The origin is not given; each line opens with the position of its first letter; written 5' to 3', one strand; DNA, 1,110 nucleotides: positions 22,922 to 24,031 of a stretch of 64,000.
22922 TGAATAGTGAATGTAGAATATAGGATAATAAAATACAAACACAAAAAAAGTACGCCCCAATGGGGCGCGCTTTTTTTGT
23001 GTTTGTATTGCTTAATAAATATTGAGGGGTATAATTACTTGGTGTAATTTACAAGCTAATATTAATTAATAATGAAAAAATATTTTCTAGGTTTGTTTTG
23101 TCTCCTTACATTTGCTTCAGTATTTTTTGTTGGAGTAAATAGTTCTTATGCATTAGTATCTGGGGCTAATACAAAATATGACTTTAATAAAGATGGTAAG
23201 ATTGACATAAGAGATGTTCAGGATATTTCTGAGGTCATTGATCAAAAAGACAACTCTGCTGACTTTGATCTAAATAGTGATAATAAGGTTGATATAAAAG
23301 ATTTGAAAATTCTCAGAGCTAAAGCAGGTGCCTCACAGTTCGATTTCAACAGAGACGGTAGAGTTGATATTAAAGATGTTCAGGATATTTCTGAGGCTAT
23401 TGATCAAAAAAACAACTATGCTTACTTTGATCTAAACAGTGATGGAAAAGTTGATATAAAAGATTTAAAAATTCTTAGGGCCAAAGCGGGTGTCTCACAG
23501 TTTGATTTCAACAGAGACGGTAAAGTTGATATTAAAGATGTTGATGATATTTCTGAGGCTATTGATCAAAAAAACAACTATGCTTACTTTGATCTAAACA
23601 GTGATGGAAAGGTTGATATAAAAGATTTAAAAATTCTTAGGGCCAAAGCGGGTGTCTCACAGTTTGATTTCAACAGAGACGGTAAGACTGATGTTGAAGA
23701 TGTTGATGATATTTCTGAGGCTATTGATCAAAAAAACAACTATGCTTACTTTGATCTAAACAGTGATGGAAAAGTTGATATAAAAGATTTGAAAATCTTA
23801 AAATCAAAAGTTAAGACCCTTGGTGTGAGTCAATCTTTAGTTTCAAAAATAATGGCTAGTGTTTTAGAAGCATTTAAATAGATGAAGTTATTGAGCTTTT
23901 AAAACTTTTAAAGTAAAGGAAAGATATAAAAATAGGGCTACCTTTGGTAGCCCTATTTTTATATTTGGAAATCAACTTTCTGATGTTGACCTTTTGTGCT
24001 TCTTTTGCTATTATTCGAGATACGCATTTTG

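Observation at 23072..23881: Secreted dockerin-like repeat protein inserted into the otherwise universal rpsL-rpsG-fusA-tuf (str) operon, built from four about 183-bp tandem DNA repeats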

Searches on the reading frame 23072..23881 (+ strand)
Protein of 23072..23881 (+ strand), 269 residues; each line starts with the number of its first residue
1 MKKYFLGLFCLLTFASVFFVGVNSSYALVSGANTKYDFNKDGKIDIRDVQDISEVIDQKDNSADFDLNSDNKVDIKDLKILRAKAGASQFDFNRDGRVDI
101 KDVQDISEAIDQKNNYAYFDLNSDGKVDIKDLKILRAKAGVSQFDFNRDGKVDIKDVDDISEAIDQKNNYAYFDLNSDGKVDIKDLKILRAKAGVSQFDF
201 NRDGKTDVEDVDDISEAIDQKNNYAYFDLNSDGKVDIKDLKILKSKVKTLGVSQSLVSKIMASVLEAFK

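Call 4: search_protein_families(library=pfam, proteins=[window:23072-23878:+], max_evalue=10)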
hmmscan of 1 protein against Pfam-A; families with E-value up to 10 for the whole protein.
window:23072-23878:+ (269 aa): 22 families
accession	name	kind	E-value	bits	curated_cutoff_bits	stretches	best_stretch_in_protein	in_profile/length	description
PF00404.24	Dockerin_1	-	1.7e-19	70.2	22.9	4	90-136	2-53/57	Dockerin type I domain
PF13202.12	EF-hand_5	-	2.1e-14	52.6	25.9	8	227-241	8-22/25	EF hand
PF21008.3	AIF-1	-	1.2e-13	51.9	50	4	155-197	31-74/140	Allograft inflammatory factor 1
PF00036.39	EF-hand_1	-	2.7e-13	48.9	25.4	7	35-51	8-24/29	EF hand domain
PF13499.12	EF-hand_7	-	2e-11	44.5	30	5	172-240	10-62/67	EF-hand domain pair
PF13405.12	EF-hand_6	-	3.2e-11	42.4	25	6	89-106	8-25/30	EF-hand domain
PF13517.12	FG-GAP_3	-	3.4e-08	34.4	26.9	2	140-154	45-59/61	FG-GAP-like repeat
PF14658.12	EF-hand_9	-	7.4e-07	30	37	2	114-140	2-29/66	EF-hand domain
PF24163.2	HCP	-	0.00087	19.9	27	1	44-101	38-95/169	Head completion protein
PF25621.1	PhiKZ_gp244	-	0.0017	18.9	27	0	80-120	38-77/116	Bacteriophage PhiKZ capsid decoration protein gp244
PF01839.29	FG-GAP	-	0.0042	17.4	22.1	1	199-208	9-18/37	FG-GAP repeat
PF12978.13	DUF3862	-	0.011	16.1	25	2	140-164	75-99/159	Domain of Unknown Function with PDB structure (DUF3862)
PF04026.17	SpoVG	-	0.052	14.1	29.6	0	106-140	8-42/82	SpoVG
PF25235.1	DUF7850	-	0.093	13.7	27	1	27-92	81-149/165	Domain of unknown function (DUF7850)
PF20770.3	PAN2_N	-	0.13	11.8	26.6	0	198-256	124-182/301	PAN2 N-terminal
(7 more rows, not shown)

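Call 5: search_protein_families(library=ncbifam, proteins=[window:23072-23878:+], max_evalue=10)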
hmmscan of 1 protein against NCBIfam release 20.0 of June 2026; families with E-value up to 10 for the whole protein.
window:23072-23878:+ (269 aa): 13 families
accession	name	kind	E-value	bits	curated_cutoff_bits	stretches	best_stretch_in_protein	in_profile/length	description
TIGR04102.1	SWIM_PBPRA1643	hypoth_equivalog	8.2e-08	32.6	68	2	50-91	45-86/108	PBPRA1643 family SWIM/SEC-C metal-binding motif protein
NF005194.1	PRK06666.1-5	equivalog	0.00032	20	206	2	205-251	17-63/327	flagellar motor switch protein FliM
NF053806.1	lanmdlnLanM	equivalog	0.00066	19.8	135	3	88-156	31-94/132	lanmodulin LanM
NF004821.0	PRK06176.1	equivalog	0.019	13.8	642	2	152-189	119-156/380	cystathionine gamma-synthase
NF005695.0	PRK07503.1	equivalog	0.019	13.6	666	0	140-188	124-171/403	methionine gamma-lyase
NF041761.1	PtuB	equivalog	0.17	11.7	150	0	143-186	128-171/218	retron Ec78 anti-phage system effector HNH endonuclease PtuB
NF040573.1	holin_dep_muram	equivalog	0.17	11.7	240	0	173-195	40-62/200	holin-associated N-acetylmuramidase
NF052318.1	T9SS_sortase_N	equivalog_domain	0.21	11.7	40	1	1-81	1-78/140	type IX secretion system sortase PorU, long form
NF005976.0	PRK08064.1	equivalog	0.21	10.5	627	0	152-189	123-160/390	cystathionine beta-lyase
TIGR03272.1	methan_mark_6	hypoth_equivalog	0.23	11.2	125.95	0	205-244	89-128/132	methanogenesis marker 6 protein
NF011057.0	PRK14489.1-2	subfamily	0.28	10.4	541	1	85-112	332-359/363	bifunctional molybdenum cofactor guanylyltransferase MobA/molybdopterin-guanine dinucleotide biosynthesis adaptor protein MobB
TIGR01374.1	soxD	subfamily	0.34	11.2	116.5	0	197-235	12-50/83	sarcosine oxidase subunit delta family protein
TIGR03296.1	M6dom_TIGR03296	domain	1.6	8.6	110.8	0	49-88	78-119/286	M6 family metalloprotease domain-containing protein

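Call 10: find_homologous_proteins(query=window:23072-23878:+)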
Query window:23072-23878:+ (269 aa): 15 proteins with E <= 0.001 among 8000 candidates.
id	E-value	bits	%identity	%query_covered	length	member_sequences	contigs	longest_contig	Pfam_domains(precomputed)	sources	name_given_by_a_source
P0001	3.6e-23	100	31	78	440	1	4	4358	PF13405.13,PF00404.25,PF13499.13,PF00036.39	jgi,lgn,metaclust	metaclust:\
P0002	5.1e-13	67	34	49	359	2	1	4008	PF13405.13,PF00404.25,PF13499.13,PF13202.13,PF00036.39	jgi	-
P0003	2.9e-9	55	30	80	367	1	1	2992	PF13405.13,PF00404.25,PF13517.13,PF13499.13,PF00036.39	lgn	-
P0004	1.6e-8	52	28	55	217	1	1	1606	PF13405.13,PF00404.25,PF13499.13,PF00036.39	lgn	-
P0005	9.3e-8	50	30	60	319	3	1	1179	PF00404.25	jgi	jgi:hypothetical protein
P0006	3.4e-7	48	31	68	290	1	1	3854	PF00404.25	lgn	-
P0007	4.1e-7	48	26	77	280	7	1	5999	PF13405.13,PF00404.25,PF13499.13,PF13833.13,PF13202.13,PF10591.16,PF00036.39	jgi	jgi:Ca2+-binding EF-hand superfamily protein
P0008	4.5e-5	41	44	18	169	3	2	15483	PF00404.25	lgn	-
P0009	9.9e-5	40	31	41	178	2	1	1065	PF00404.25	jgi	-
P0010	1.3e-4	40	37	37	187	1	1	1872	PF13405.13,PF00404.25,PF13517.13,PF13202.13,PF00036.39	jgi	jgi:hypothetical protein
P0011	1.6e-4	39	29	77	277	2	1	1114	PF13405.13,PF00404.25,PF13499.13,PF13833.13,PF13202.13,PF23564.2,PF10591.16,PF00036.39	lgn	-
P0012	1.7e-4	39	36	34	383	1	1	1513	PF00404.25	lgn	-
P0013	3.6e-4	38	32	45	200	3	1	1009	PF00404.25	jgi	jgi:hypothetical protein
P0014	5.2e-4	38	35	34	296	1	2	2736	PF13499.13,PF00036.39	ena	-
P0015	6.7e-4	37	33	73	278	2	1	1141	PF00404.25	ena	-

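Call 11: find_encoding_contigs(protein=window:23072-23881:+, flank=10000)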
Protein window:23072-23881:+ (269 aa): no gene with exactly this product is on record in the collection.

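Call 27: find_related_loci(query=window:23072-23878:+, collection=metagenome_contigs, flank=6000)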
Query window:23072-23878:+ (269 aa) in metagenome_contigs; peptide patterns used: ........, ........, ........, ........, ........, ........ (x = any residue, [..] = any of these).
600 stretches matched a pattern (row limit reached: there are more); 120 encode a relative of the query (tblastn E <= 1e-3); the best 80 are kept; 80 distinct loci.
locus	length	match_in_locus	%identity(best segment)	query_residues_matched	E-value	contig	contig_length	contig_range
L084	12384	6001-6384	33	37-246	2e-11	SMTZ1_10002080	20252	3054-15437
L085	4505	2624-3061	32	32-244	5e-9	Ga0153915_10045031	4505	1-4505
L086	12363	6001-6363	35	37-269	2e-8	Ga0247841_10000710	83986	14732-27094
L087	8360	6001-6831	33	33-244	2e-8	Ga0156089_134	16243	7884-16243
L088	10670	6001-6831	33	33-244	2e-8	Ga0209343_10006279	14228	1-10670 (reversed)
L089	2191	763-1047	43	37-246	3e-8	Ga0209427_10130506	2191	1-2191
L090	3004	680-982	31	9-220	6e-8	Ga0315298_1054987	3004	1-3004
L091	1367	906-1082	60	78-245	5e-8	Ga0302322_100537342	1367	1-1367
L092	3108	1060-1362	31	9-220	7e-8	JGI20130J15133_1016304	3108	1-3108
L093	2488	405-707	31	9-220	6e-8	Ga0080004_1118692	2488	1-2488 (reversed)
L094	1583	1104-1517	32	1-240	1e-7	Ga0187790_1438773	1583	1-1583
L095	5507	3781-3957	47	37-243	1e-7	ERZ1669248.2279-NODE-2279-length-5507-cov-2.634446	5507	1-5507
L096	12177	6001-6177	44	37-242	2e-7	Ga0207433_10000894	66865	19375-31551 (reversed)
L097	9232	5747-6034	44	8-242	2e-7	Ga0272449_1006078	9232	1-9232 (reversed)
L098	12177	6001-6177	44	37-242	2e-7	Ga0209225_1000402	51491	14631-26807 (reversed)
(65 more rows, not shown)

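Call 31: search_solved_structures(query=window:23072-23878:+, max_evalue=0.01, show_alignments=3)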
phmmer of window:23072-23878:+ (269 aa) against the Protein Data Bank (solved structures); distinct sequences matched with E-value up to 0.01: 6.
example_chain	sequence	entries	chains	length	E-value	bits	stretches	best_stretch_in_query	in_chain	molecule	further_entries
4r58_A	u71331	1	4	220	0.00023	24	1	137-244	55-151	Leucine Rich Repeat protein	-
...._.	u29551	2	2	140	0.0021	20.9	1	87-133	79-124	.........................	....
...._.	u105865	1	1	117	0.0021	20.9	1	84-186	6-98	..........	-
2jjz_A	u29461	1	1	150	0.003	20.4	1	80-144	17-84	IONIZED CALCIUM-BINDING ADAPTER MOLECULE 2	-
2jjz_B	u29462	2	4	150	0.0045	19.8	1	88-144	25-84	IONIZED CALCIUM-BINDING ADAPTER MOLECULE 2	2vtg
8fns_A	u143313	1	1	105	0.0072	19.1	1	89-186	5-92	EF-hand domain-containing protein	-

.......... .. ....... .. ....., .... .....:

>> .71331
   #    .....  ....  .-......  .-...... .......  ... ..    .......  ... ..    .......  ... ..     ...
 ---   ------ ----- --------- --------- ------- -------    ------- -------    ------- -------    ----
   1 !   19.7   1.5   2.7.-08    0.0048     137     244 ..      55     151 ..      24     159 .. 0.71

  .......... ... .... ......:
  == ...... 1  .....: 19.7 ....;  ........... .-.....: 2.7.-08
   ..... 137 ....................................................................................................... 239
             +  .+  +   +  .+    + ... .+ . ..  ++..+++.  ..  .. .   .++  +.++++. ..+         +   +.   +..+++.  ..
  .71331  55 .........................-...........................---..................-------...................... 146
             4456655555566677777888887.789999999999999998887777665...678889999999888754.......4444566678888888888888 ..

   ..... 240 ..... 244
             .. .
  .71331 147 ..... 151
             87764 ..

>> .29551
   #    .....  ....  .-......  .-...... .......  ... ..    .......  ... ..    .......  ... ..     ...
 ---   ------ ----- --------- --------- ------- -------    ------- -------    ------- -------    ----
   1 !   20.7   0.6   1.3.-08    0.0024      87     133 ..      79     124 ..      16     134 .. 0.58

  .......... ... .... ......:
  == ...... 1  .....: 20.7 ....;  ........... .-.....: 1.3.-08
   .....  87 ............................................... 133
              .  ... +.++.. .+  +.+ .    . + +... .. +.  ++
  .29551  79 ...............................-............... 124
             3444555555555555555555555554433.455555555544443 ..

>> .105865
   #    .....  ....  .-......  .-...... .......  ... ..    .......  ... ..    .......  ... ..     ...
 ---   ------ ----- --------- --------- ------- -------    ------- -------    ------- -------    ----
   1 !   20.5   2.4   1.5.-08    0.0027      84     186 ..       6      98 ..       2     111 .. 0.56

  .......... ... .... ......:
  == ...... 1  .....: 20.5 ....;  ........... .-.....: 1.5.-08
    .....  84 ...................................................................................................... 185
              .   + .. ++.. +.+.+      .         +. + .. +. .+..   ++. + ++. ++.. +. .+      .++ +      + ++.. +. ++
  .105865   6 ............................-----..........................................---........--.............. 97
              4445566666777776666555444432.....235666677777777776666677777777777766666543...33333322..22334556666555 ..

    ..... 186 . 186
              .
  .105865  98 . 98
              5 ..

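Call 32: predict_structure(protein=window:23072-23878:+)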
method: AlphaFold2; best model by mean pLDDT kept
length: 269 residues; sequences in the alignment: 1
mean_pLDDT: 36.3   pTM: 0.15
mean pLDDT of the five models: 36.3, 32.5, 31.4, 30.8, 30.4
residues with pLDDT >= 90: 0; 70-90: 12; 50-70: 15; < 50: 242
segments of 3 or more residues with pLDDT < 50: 23-254, 266-269
pLDDT, mean of each block of 10 residues (from residue 1): 71 67 38 36 35 34 33 35 34 33 34 31 31 29 31 34 32 30 30 29 32 30 31 33 31 47 47
secondary structure, 60 per line:
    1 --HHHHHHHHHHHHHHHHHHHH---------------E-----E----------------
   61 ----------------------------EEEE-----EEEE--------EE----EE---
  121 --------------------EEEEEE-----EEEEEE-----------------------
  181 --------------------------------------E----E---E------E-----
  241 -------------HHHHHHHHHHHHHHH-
elements in order: H3-22 E89-92 E98-101 E141-146 E152-157 H254-268

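Call 46: find_encoding_contigs(protein=P0002, flank=5000, max_places=4)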
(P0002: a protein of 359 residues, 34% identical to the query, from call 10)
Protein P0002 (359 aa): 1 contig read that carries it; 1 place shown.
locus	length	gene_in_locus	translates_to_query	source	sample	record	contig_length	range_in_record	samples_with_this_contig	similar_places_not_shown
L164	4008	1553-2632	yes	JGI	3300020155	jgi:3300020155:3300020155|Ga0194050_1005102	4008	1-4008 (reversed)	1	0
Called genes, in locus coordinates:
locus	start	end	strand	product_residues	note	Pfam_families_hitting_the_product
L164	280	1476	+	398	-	PF01702:TGT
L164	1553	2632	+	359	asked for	PF00036:EF-hand_1 (faint), PF00404:Dockerin_1, PF13202:EF-hand_5 (faint), PF13405:EF-hand_6 (faint), PF13499:EF-hand_7 (weak), PF00404:Dockerin_1 (weak)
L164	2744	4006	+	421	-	?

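Call 80: search_protein_representatives(protein=window:23072-23878:+)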
Query: 269 residues. Proteins with E-value up to 0.001 (for the whole library): 1045; up to 1e-10: 92; up to 1e-30: 8. The best 150 are listed.
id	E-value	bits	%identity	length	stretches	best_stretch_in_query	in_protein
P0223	7.6e-74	264.8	38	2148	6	34-246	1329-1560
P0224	7.5e-62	225.5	32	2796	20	79-244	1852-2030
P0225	3.9e-56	206.7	36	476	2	28-247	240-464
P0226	2.3e-52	194.4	50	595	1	28-248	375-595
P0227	4.8e-42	160.6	29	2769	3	28-243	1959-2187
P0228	4.6e-35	137.7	36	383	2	32-248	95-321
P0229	4.7e-35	137.7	32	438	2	28-244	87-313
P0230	5.0e-35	137.6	38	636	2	38-189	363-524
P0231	1.8e-30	122.7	37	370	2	89-251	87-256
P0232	2.1e-28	115.9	34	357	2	33-244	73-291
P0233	8.2e-24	100.9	38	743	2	33-246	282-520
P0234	9.1e-24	100.7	35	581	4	89-259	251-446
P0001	1.2e-23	100.4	42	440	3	34-156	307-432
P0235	1.5e-23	100.0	38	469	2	63-248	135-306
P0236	2.2e-23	99.5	28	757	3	37-248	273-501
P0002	1.6e-13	67.1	46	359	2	118-197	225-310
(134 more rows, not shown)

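Call 83: find_encoding_contigs(protein=P0226, flank=8000, max_places=3)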
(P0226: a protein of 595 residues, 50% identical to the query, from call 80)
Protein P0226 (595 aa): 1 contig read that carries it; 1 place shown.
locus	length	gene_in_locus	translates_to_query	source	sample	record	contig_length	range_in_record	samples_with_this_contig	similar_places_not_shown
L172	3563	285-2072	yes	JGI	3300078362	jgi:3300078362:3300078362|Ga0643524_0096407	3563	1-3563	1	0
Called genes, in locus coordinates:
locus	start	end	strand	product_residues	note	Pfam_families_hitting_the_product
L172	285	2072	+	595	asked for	PF01471:PG_binding_1, PF00404:Dockerin_1 (faint)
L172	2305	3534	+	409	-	PF00817:IMS, PF11798:IMS_HHH (weak), PF11799:IMS_C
